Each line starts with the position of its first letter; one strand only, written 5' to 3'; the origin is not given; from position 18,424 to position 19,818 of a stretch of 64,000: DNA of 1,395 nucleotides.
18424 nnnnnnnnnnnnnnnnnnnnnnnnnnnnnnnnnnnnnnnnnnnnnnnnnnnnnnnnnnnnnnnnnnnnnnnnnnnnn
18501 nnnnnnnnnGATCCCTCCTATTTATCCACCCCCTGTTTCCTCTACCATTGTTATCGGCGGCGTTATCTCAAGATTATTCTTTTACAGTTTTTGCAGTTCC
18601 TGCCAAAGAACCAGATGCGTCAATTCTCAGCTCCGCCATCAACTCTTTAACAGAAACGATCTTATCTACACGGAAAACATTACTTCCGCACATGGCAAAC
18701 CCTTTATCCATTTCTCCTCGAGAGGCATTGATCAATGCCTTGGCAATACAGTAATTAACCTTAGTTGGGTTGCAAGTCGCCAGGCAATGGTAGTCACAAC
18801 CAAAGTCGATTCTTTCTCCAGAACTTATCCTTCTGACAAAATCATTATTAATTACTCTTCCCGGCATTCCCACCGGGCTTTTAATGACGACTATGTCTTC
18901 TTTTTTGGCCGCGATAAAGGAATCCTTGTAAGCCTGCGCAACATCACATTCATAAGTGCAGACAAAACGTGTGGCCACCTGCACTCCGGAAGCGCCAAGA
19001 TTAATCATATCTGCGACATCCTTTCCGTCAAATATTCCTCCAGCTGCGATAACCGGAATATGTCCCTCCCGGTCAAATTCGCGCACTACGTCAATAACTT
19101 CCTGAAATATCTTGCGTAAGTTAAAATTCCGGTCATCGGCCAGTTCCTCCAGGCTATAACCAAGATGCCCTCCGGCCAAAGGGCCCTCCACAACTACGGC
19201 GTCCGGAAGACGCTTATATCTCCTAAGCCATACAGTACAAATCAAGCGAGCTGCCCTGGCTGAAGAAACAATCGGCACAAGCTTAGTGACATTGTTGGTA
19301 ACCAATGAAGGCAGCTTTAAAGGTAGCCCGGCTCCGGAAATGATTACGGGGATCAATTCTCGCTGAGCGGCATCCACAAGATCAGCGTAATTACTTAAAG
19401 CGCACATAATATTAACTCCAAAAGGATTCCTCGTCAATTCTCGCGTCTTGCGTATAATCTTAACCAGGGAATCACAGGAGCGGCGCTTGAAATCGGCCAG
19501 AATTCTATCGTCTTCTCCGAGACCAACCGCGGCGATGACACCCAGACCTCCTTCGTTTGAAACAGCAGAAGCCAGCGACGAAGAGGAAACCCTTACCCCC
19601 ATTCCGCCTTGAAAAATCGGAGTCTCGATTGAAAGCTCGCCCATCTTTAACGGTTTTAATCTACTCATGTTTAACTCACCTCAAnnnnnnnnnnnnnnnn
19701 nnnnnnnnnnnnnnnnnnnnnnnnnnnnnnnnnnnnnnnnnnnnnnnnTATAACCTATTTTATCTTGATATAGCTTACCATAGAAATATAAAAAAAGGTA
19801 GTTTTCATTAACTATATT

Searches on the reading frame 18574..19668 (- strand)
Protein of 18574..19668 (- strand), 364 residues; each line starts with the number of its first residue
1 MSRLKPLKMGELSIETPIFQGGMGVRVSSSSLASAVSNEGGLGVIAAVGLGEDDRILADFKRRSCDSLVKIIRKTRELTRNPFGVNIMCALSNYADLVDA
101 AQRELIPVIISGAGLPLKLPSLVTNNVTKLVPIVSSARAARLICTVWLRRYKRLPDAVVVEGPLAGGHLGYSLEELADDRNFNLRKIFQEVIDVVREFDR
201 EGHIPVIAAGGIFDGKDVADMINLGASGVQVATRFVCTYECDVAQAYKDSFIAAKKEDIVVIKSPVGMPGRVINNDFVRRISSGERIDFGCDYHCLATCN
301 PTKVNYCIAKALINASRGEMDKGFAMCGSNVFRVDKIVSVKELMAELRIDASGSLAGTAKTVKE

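Call 11: find_encoding_contigs(protein=window:18574-19668:-, flank=3000, max_places=6)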
Protein window:18574-19668:- (364 aa): 13 contigs read that carry it; 6 places shown.
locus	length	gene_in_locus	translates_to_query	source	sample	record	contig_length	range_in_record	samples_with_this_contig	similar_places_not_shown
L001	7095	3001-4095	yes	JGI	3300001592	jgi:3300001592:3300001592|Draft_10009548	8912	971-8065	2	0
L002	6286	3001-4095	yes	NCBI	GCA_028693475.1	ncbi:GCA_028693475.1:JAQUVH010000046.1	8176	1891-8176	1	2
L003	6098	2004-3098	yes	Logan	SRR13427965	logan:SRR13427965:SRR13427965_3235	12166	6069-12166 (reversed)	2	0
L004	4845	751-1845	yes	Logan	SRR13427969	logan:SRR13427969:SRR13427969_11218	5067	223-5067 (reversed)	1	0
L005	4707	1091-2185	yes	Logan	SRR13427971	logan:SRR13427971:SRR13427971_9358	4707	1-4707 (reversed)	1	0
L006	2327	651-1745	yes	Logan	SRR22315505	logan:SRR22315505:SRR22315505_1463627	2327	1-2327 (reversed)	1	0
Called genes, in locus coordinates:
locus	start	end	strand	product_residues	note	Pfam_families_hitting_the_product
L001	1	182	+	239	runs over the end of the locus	PF01138:RNase_PH, PF03725:RNase_PH_C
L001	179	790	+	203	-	PF01725:Ham1p_like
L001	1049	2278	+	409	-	PF05359:DUF748, PF13116:YhdP (weak)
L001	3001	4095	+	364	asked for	PF03060:NMO, PF01180:DHO_dh (weak)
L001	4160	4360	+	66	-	PF23477:zf_Tbcl_2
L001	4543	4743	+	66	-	PF00313:CSD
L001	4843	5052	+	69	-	PF00313:CSD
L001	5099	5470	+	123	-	PF04055:Radical_SAM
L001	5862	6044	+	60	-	-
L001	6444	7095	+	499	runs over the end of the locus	?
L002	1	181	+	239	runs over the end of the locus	PF01138:RNase_PH, PF03725:RNase_PH_C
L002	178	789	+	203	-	PF01725:Ham1p_like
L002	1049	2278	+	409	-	PF05359:DUF748, PF13116:YhdP (weak)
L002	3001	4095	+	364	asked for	PF03060:NMO, PF01180:DHO_dh (weak)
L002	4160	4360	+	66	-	PF23477:zf_Tbcl_2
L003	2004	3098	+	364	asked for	PF03060:NMO, PF01180:DHO_dh (weak)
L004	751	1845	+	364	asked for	PF03060:NMO, PF01180:DHO_dh (weak)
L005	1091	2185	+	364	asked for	PF03060:NMO, PF01180:DHO_dh (weak)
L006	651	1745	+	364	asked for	PF03060:NMO, PF01180:DHO_dh (weak)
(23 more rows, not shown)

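Call 12: search_protein_families(library=pfam, proteins=[window:18574-19668:-])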
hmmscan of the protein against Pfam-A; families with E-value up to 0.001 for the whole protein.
window:18574-19668:- (364 aa): 4 families
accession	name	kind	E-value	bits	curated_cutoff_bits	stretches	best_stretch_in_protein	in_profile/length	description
PF03060.21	NMO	-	1.4e-63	215.7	28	2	106-347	114-328/331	Nitronate monooxygenase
PF01180.27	DHO_dh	-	2.2e-07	30.8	27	1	192-236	227-273/291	Dihydroorotate dehydrogenase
PF00478.31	IMPDH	-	4.8e-05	23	25.6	0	191-242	196-246/345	IMP dehydrogenase / GMP reductase domain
PF01645.23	Glu_synthase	-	0.00034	20.3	20.4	1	150-245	224-317/369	Conserved region in glutamate synthase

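Call 13: find_homologous_proteins(query=window:18574-19668:-, max_evalue=1e-30)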
Query window:18574-19668:- (364 aa): 8000 proteins with E <= 1e-30 among 8000 candidates; the best 120 are listed.
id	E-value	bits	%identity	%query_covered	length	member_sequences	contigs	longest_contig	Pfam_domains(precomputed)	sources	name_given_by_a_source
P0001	3.6e-236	801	100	100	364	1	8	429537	PF03060.22,PF01180.28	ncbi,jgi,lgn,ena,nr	ncbi:MAG: nitronate monooxygenase family protein [Candidatus Omnitrophica bacterium]|nr:nitronate mo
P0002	1.7e-204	697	88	97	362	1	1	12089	PF03060.22,PF01180.28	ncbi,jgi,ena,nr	ncbi:MAG TPA: nitronate monooxygenase family protein [Candidatus Margulisiibacteriota bacterium]|nr:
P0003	5.8e-181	619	77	98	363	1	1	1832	PF00478.32,PF03060.22,PF01180.28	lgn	-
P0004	1.1e-176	605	76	96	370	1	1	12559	PF00478.32,PF03060.22,PF01180.28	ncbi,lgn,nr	ncbi:MAG: nitronate monooxygenase family protein [Candidatus Omnitrophica bacterium]|nr:nitronate mo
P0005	7.9e-168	576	78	90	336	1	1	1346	PF00478.32,PF03060.22,PF01180.28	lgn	-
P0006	1.5e-159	549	70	97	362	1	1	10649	PF00478.32,PF03060.22,PF01180.28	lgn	-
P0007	1.7e-159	549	71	94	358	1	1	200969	PF00478.32,PF03060.22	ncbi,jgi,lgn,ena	ncbi:MAG: nitronate monooxygenase family protein [Candidatus Omnitrophota bacterium]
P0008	2.6e-159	548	70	95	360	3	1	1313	PF00478.32,PF03060.22,PF01180.28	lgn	-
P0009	5.4e-159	547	69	98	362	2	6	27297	PF00478.32,PF03060.22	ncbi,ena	-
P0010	2.9e-158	545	69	97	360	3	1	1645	PF00478.32,PF03060.22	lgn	-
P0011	4.3e-158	544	70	95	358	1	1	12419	PF00478.32,PF03060.22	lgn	-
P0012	5.3e-158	544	69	97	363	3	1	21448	PF00478.32,PF03060.22,PF01180.28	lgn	-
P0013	8.9e-158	543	71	95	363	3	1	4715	PF00478.32,PF03060.22,PF01180.28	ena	-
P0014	1.1e-157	543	71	97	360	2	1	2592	PF00478.32,PF03060.22,PF01180.28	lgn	-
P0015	1.2e-157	543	69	96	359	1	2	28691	PF00478.32,PF03060.22,PF01180.28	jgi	-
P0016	1.6e-157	542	71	97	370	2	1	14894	PF00478.32,PF03060.22,PF01180.28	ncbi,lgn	ncbi:MAG: nitronate monooxygenase family protein [Candidatus Omnitrophota bacterium]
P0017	2.2e-157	542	70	96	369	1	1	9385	PF00478.32,PF03060.22,PF01180.28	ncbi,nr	ncbi:MAG: nitronate monooxygenase [Candidatus Omnitrophica bacterium]|nr:nitronate monooxygenase [Ca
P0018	3.8e-157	541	70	95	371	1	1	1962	PF00478.32,PF03060.22,PF01180.28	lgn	-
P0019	7.3e-157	540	68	97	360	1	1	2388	PF00478.32,PF03060.22,PF01180.28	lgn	-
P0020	1.5e-156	539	69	97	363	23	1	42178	PF00478.32,PF03060.22,PF01180.28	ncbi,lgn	-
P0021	3.6e-156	538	69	98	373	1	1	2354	PF00478.32,PF03060.22,PF01180.28,PF01645.24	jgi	jgi:nitronate monooxygenase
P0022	3.7e-156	538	70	97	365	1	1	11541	PF00478.32,PF03060.22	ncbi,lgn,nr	ncbi:MAG: nitronate monooxygenase family protein [Candidatus Omnitrophica bacterium]|nr:nitronate mo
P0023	3.9e-156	538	68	97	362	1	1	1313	PF00478.32,PF03060.22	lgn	-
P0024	4.1e-156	537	69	99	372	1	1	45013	PF00478.32,PF03060.22,PF01180.28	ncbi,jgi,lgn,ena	ncbi:MAG: nitronate monooxygenase family protein [Candidatus Omnitrophota bacterium]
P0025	4.5e-156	537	70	95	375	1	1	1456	PF00478.32,PF03060.22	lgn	-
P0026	5.4e-156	537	69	95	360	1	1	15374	PF00478.32,PF03060.22,PF01180.28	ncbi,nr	ncbi:MAG: nitronate monooxygenase family protein [Candidatus Omnitrophica bacterium]|nr:nitronate mo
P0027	6.2e-156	537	70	95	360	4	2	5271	PF00478.32,PF03060.22,PF01180.28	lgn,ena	-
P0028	6.7e-156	537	69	96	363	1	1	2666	PF00478.32,PF03060.22,PF01180.28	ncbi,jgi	ncbi:MAG: nitronate monooxygenase family protein [Candidatus Omnitrophota bacterium]|jgi:NAD(P)H-dep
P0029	8.1e-156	537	70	95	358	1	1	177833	PF00478.32,PF03060.22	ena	-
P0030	8.4e-156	536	70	97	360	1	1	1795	PF00478.32,PF03060.22,PF01180.28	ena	-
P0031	1.2e-155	536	70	97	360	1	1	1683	PF03060.22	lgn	-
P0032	1.4e-155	536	69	95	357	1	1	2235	PF00478.32,PF03060.22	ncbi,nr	ncbi:nitronate monooxygenase [bacterium]|nr:MAG: nitronate monooxygenase [bacterium]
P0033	1.5e-155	536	69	97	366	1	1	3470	PF03060.22,PF01180.28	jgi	-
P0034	1.6e-155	536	68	97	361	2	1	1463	PF00478.32,PF03060.22,PF01180.28,PF01645.24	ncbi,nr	ncbi:MAG: nitronate monooxygenase family protein [Candidatus Omnitrophota bacterium]|nr:nitronate mo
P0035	2.2e-155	535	68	97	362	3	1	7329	PF00478.32,PF03060.22,PF01180.28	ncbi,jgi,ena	ncbi:MAG: nitronate monooxygenase family protein [Candidatus Omnitrophota bacterium]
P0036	2.4e-155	535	67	97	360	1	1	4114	PF00478.32,PF03060.22,PF01180.28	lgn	-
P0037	2.7e-155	535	71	95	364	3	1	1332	PF00478.32,PF03060.22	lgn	-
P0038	2.9e-155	535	70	95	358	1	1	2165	PF00478.32,PF03060.22,PF01645.24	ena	-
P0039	3.0e-155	535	69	96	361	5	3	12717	PF00478.32,PF03060.22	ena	-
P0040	3.6e-155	534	70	96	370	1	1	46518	PF00478.32,PF03060.22,PF01180.28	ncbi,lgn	-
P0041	3.8e-155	534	67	97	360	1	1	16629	PF00478.32,PF03060.22,PF01180.28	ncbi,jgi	jgi:NAD(P)H-dependent flavin oxidoreductase YrpB (nitropropane dioxygenase family)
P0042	4.2e-155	534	68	97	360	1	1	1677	PF00478.32,PF03060.22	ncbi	-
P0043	5.6e-155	534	68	97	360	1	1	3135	PF00478.32,PF03060.22,PF01180.28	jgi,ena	-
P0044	7.2e-155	533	68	97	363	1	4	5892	PF00478.32,PF03060.22,PF01645.24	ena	-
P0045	7.8e-155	533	68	97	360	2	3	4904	PF00478.32,PF03060.22,PF01180.28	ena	-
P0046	1.2e-154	533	70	95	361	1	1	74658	PF03060.22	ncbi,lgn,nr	ncbi:MAG: nitronate monooxygenase family protein [Candidatus Omnitrophota bacterium]|nr:nitronate mo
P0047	1.2e-154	533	69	97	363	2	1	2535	PF03060.22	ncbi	ncbi:MAG: nitronate monooxygenase family protein [Candidatus Omnitrophota bacterium]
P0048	1.4e-154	532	69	98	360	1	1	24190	PF00478.32,PF03060.22,PF01180.28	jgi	-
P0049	2.4e-154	532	68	97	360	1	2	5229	PF00478.32,PF03060.22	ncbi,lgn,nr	ncbi:MAG: nitronate monooxygenase family protein [Candidatus Omnitrophica bacterium]|nr:nitronate mo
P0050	2.6e-154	532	66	97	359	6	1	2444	PF00478.32,PF03060.22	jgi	-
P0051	2.8e-154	531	67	97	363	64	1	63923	PF00478.32,PF03060.22,PF01180.28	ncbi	ncbi:MAG: nitronate monooxygenase family protein [Candidatus Omnitrophota bacterium]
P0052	3.9e-154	531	67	98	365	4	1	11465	PF03060.22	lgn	-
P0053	5.2e-154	531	69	96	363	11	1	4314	PF00478.32,PF03060.22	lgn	-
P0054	5.9e-154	530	70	95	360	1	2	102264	PF00478.32,PF03060.22,PF01180.28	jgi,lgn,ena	-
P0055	6.0e-154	530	68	97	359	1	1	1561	PF00478.32,PF03060.22,PF01180.28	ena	-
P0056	6.0e-154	530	68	97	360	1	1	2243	PF00478.32,PF03060.22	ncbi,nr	ncbi:MAG: nitronate monooxygenase family protein [Candidatus Omnitrophica bacterium]|nr:nitronate mo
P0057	6.6e-154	530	68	96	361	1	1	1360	PF00478.32,PF03060.22,PF01180.28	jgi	jgi:NAD(P)H-dependent flavin oxidoreductase YrpB (nitropropane dioxygenase family)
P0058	7.3e-154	530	69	97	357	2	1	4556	PF00478.32,PF03060.22,PF01180.28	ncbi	-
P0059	7.5e-154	530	71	95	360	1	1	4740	PF00478.32,PF03060.22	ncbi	-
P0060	7.7e-154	530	67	97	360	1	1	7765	PF00478.32,PF03060.22,PF01180.28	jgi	jgi:nitronate monooxygenase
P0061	8.1e-154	530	67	98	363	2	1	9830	PF00478.32,PF03060.22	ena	-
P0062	8.6e-154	530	70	96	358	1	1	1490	PF00478.32,PF03060.22,PF01180.28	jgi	jgi:NAD(P)H-dependent flavin oxidoreductase YrpB (nitropropane dioxygenase family)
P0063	9.1e-154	530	67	97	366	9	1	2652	PF00478.32,PF03060.22,PF01180.28,PF01645.24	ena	-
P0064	1.1e-153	529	68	97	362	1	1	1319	PF00478.32,PF03060.22,PF01180.28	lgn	-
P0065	1.2e-153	529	68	97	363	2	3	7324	PF00478.32,PF03060.22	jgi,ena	-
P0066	1.2e-153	529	68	98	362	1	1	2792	PF00478.32,PF03060.22,PF01180.28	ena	-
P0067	1.3e-153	529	69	95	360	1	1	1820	PF00478.32,PF03060.22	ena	-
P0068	1.5e-153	529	68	97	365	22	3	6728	PF00478.32,PF03060.22,PF01180.28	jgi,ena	-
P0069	1.7e-153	529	69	95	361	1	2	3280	PF00478.32,PF03060.22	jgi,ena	-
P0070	1.8e-153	529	66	97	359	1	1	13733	PF00478.32,PF03060.22,PF01180.28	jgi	jgi:nitronate monooxygenase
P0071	2.0e-153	529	69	95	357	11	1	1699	PF00478.32,PF03060.22,PF01180.28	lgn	-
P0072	2.2e-153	528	68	97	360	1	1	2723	PF00478.32,PF03060.22,PF01180.28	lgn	-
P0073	2.8e-153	528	68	96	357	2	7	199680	PF00478.32,PF03060.22,PF01180.28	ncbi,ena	-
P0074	3.3e-153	528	67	97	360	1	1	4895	PF00478.32,PF03060.22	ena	-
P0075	3.6e-153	528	68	97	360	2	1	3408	PF00478.32,PF03060.22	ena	-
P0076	3.7e-153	528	67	97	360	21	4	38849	PF00478.32,PF03060.22,PF01180.28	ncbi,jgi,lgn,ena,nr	ncbi:MAG: nitronate monooxygenase family protein [Candidatus Omnitrophica bacterium]|nr:nitronate mo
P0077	3.7e-153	528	70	97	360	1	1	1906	PF00478.32,PF03060.22,PF01180.28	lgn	-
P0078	4.1e-153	528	66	97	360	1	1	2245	PF00478.32,PF03060.22,PF01180.28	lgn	-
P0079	4.5e-153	527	67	96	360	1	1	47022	PF00478.32,PF03060.22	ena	-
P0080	4.9e-153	527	68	95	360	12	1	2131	PF00478.32,PF03060.22,PF01180.28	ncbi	ncbi:MAG: nitronate monooxygenase family protein [Candidatus Omnitrophota bacterium]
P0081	5.4e-153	527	66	97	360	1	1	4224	PF00478.32,PF03060.22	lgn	-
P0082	8.5e-153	527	69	95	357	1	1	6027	PF00478.32,PF03060.22,PF01180.28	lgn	-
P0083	9.4e-153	526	68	98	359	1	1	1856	PF00478.32,PF03060.22,PF01180.28,PF01645.24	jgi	jgi:nitronate monooxygenase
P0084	9.4e-153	526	68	97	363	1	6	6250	PF00478.32,PF03060.22,PF01180.28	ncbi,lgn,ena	-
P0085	9.5e-153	526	67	97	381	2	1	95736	PF00478.32,PF03060.22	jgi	jgi:NAD(P)H-dependent flavin oxidoreductase YrpB (nitropropane dioxygenase family)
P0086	9.7e-153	526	67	97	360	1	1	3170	PF00478.32,PF03060.22,PF01180.28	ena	-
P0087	1.0e-152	526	67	97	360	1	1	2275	PF00478.32,PF03060.22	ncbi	-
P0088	1.0e-152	526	68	97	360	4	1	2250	PF00478.32,PF03060.22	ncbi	-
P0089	1.1e-152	526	67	97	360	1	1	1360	PF00478.32,PF03060.22,PF01180.28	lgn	-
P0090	1.2e-152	526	67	96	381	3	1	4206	PF00478.32,PF03060.22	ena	-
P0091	1.2e-152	526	68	95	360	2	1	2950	PF00478.32,PF03060.22,PF01180.28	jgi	jgi:nitronate monooxygenase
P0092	1.4e-152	526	67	98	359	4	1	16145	PF00478.32,PF03060.22,PF01180.28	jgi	jgi:nitronate monooxygenase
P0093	1.6e-152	526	68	97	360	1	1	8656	PF00478.32,PF03060.22,PF01180.28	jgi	jgi:NAD(P)H-dependent flavin oxidoreductase YrpB (nitropropane dioxygenase family)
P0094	1.7e-152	526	67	95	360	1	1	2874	PF00478.32,PF03060.22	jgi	jgi:nitronate monooxygenase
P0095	1.8e-152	525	70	96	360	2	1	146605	PF00478.32,PF03060.22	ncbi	-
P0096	2.2e-152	525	67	97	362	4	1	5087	PF00478.32,PF03060.22,PF01180.28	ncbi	-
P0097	2.3e-152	525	69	97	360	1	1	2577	PF00478.32,PF03060.22,PF01180.28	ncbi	-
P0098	2.4e-152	525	67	97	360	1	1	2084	PF00478.32,PF03060.22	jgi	jgi:NAD(P)H-dependent flavin oxidoreductase YrpB (nitropropane dioxygenase family)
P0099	2.6e-152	525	70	95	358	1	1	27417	PF00478.32,PF03060.22,PF01180.28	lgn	-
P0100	2.6e-152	525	67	97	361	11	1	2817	PF00478.32,PF03060.22,PF01180.28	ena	-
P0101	2.9e-152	525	67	97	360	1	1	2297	PF00478.32,PF03060.22,PF01180.28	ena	-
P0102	3.0e-152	525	67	97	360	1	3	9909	PF00478.32,PF03060.22,PF01180.28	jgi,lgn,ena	-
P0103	3.1e-152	525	67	97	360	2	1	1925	PF00478.32,PF03060.22,PF01180.28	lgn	-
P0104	3.7e-152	524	66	97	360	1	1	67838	PF00478.32,PF03060.22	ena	-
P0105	3.8e-152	524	66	97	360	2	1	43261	PF00478.32,PF03060.22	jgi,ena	-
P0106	4.3e-152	524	68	96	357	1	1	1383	PF00478.32,PF03060.22,PF01180.28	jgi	jgi:NAD(P)H-dependent flavin oxidoreductase YrpB (nitropropane dioxygenase family)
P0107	4.6e-152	524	67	97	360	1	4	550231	PF00478.32,PF03060.22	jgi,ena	-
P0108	4.7e-152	524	70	95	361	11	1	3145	PF01070.25,PF00478.32,PF03060.22,PF01180.28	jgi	-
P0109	4.7e-152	524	67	98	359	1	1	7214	PF00478.32,PF03060.22,PF01180.28,PF01645.24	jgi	-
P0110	5.8e-152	524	68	95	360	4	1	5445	PF00478.32,PF03060.22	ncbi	-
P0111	5.8e-152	524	65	96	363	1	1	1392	PF00478.32,PF03060.22,PF01180.28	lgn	-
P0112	7.2e-152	524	68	98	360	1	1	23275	PF00478.32,PF03060.22,PF01180.28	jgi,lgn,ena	-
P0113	8.3e-152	523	68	97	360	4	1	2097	PF00478.32,PF03060.22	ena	-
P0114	9.4e-152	523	68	95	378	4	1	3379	PF00478.32,PF03060.22,PF01180.28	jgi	-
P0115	1.1e-151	523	68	97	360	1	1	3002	PF00478.32,PF03060.22,PF01180.28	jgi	jgi:nitronate monooxygenase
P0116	1.3e-151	523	69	95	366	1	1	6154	PF00478.32,PF03060.22,PF01180.28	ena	-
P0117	1.4e-151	523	66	97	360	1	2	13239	PF00478.32,PF03060.22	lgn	-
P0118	1.4e-151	523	66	96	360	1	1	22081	PF00478.32,PF03060.22,PF01180.28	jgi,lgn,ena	-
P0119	1.5e-151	522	69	95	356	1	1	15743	PF00478.32,PF03060.22,PF01180.28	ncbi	ncbi:NAD(P)H-dependent flavin oxidoreductase [Candidatus Omnitrophota bacterium]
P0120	1.5e-151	522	66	97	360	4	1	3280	PF00478.32,PF03060.22,PF01180.28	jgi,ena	-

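Call 15: find_related_loci(query=A1, collection=genome_contigs, flank=2500)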
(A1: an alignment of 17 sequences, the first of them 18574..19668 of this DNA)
Query A1 (364 aa) in genome_contigs; peptide patterns used: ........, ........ (x = any residue, [..] = any of these).
104 stretches matched a pattern; 92 encode a relative of the query (tblastn E <= 1e-3); the best 80 are kept; 80 distinct loci.
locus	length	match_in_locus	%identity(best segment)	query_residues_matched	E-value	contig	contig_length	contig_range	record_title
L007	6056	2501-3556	88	1-352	0e+0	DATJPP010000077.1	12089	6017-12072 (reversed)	MAG TPA_asm: Candidatus Margulisiibacteriota bacterium isolate SMAG_U14916 k141_2090985, whole genome shotgun sequence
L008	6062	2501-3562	69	4-355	3e-164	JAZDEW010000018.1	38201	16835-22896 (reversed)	MAG: Candidatus Omnitrophota bacterium isolate MEGAHIT-group-0.169 k141_9778312, whole genome shotgun sequence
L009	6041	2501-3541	71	3-347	1e-163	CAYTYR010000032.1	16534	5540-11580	MAG TPA_asm: uncultured Clostridia bacterium isolate binchicken_co220_96 genome assembly, contig: NODE_2183_length_16534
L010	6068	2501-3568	69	2-355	2e-163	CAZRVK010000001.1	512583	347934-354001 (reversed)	MAG TPA_asm: uncultured Planctomycetales bacterium isolate binchicken_co117_54 genome assembly, contig: NODE_2_length_51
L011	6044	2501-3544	69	2-347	2e-163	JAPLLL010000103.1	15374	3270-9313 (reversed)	MAG: Candidatus Omnitrophota bacterium isolate LacPavin_0419_WC90_MAG_48_6 LacPavin_0419_WC90_scaffold_50862, whole geno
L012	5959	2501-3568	67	2-355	2e-163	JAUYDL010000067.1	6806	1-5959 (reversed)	MAG: Candidatus Omnitrophota bacterium isolate C20_metabat.bin.26 C20_k141_27323, whole genome shotgun sequence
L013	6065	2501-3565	69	4-356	9e-162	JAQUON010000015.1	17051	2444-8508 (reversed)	MAG: Candidatus Omnitrophota bacterium isolate STD1_201 NODE_7916_length_17051_cov_3.384365_Sandtown_D1, whole genome sh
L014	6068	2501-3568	67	2-355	8e-162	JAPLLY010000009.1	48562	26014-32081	MAG: Candidatus Omnitrophota bacterium isolate LacPavin_0419_WC90_MAG_41_16 LacPavin_0419_WC90_scaffold_288090, whole ge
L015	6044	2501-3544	70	2-347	1e-161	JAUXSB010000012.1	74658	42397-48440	MAG: Candidatus Omnitrophota bacterium isolate C12_metabat.bin.33_sub C12_k141_13533, whole genome shotgun sequence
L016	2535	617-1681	69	4-356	1e-171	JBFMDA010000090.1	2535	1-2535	MAG: Candidatus Omnitrophota bacterium isolate MAG207 MAG207_90, whole genome shotgun sequence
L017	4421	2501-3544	69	2-347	6e-162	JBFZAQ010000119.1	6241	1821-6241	MAG: Candidatus Omnitrophota bacterium isolate PPR_0471 k121_5526927, whole genome shotgun sequence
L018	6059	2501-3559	68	4-354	9e-161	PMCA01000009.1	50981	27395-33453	MAG: Elusimicrobia bacterium isolate fen_1175 73.20120700_E3M.237_contig_152639, whole genome shotgun sequence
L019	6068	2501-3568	67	2-355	1e-160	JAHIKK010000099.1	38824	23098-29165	MAG: Candidatus Omnitrophota bacterium isolate KR13_N1.mb.50 KR13_N1.mb.50_k141_211671, whole genome shotgun sequence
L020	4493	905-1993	67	4-364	1e-161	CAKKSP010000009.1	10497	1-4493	Omnitrophica bacterium GWA2_41_15 isolate Hainich-Omni-XIII genome assembly, contig: Omni_Hai_XIII_Hain_H41_02um_R1_6228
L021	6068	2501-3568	67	2-355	3e-160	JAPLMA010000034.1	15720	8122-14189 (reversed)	MAG: Candidatus Omnitrophota bacterium isolate LacPavin_0920_WC70_MAG_40_20 LacPavin_0920_WC70_scaffold_102479, whole ge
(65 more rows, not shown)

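Call 51: search_protein_families(library=ncbifam, proteins=[window:18574-19668:-], max_evalue=0.01)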
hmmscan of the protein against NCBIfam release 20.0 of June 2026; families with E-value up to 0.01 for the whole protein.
window:18574-19668:- (364 aa): 22 families
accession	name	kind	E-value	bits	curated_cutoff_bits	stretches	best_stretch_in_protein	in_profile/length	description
TIGR03151.1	enACPred_II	equivalog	2.2e-54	184.8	453.1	1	12-351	8-300/307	enoyl-[acyl-carrier-protein] reductase FabK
NF003652.0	PRK05286.2-5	equivalog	1.8e-07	30.7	267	1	184-236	275-326/353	quinone-dependent dihydroorotate dehydrogenase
NF005574.0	PRK07259.1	equivalog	7.3e-06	25.1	269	1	192-239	226-273/304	dihydroorotate dehydrogenase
TIGR01037.2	pyrD_sub1_fam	subfamily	3.8e-05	22.9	270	1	191-268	226-298/300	dihydroorotate dehydrogenase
TIGR00343.1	TIGR00343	equivalog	7.6e-05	22.4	438.45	1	182-234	176-230/287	pyridoxal 5'-phosphate synthase lyase subunit PdxS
NF041011.1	dihydoor_dh_Arch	equivalog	8.8e-05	21.7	330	1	190-236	209-255/289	dihydroorotate dehydrogenase PyrD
NF003646.0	PRK05286.1-4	equivalog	0.00015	20.6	457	1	191-236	275-322/341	quinone-dependent dihydroorotate dehydrogenase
NF003215.0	PRK04180.1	equivalog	0.00017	21.1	395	1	173-233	178-240/298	pyridoxal 5'-phosphate synthase lyase subunit PdxS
NF002702.0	PRK02506.1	equivalog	0.001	18.3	301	1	201-235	241-275/313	dihydroorotate oxidase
NF006183.0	PRK08318.1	equivalog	0.0011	17.9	335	1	197-236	247-286/422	NAD-dependent dihydropyrimidine dehydrogenase subunit PreA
NF003651.0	PRK05286.2-4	equivalog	0.0012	17.6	448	1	189-267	296-373/377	quinone-dependent dihydroorotate dehydrogenase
NF003645.0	PRK05286.1-2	equivalog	0.0016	17.4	366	1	200-237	285-322/359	quinone-dependent dihydroorotate dehydrogenase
TIGR02151.1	IPP_isom_2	equivalog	0.0016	17.4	281.3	1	201-240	257-296/338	type 2 isopentenyl-diphosphate Delta-isomerase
TIGR01036.1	pyrD_sub2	equivalog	0.0016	17.3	200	1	193-246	276-331/356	dihydroorotate dehydrogenase (quinone)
NF003302.0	PRK04302.1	subfamily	0.0018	18.1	132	1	193-236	162-206/223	triose-phosphate isomerase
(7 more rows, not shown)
